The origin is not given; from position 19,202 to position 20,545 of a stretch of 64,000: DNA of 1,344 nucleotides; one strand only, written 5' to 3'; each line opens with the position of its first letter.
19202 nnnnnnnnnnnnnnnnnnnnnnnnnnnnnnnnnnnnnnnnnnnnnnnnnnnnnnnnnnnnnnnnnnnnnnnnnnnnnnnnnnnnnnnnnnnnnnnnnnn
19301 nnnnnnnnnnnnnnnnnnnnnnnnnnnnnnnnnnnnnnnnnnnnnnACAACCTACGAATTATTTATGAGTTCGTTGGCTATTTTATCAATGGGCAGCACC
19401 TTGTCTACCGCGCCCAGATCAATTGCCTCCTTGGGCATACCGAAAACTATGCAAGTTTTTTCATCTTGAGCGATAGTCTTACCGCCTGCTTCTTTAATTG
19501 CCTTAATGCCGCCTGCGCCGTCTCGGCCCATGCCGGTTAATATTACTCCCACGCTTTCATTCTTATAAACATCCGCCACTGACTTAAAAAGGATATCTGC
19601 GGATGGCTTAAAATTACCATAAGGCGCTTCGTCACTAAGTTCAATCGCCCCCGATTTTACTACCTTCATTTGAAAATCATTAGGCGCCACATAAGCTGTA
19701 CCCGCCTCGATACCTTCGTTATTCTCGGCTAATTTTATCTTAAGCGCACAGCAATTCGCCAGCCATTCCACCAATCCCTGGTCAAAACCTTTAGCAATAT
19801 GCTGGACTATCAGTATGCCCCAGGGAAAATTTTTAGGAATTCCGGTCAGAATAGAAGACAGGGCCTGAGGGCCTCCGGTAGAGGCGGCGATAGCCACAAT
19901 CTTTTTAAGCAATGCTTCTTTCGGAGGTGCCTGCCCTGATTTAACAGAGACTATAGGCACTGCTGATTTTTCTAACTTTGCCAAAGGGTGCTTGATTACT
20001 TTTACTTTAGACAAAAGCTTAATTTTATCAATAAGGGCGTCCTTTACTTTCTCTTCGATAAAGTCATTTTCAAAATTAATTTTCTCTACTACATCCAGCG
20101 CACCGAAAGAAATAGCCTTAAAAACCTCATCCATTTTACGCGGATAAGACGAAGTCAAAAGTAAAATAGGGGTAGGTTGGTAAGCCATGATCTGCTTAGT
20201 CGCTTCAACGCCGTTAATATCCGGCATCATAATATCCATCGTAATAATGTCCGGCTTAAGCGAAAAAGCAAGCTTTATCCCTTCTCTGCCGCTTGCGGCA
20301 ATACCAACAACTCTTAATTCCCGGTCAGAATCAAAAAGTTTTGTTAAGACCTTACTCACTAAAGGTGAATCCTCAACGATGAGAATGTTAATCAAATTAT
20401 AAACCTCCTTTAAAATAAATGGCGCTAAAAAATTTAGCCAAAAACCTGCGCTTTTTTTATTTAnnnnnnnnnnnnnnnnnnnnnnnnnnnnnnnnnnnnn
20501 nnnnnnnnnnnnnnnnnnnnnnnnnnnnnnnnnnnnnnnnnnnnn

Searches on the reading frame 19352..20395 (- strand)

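Call 65: search_protein_families(library=pfam, proteins=[window:19352-20395:-], max_evalue=0.00001)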
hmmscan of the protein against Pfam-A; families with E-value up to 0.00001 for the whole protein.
window:19352-20395:- (347 aa): 2 families
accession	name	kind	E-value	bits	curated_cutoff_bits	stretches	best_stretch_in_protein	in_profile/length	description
PF01339.22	CheB_methylest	-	1.7e-64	217.2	24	1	167-343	1-174/174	CheB methylesterase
PF00072.30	Response_reg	-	8.6e-20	71.4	30.2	1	4-107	1-101/111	Response regulator receiver domain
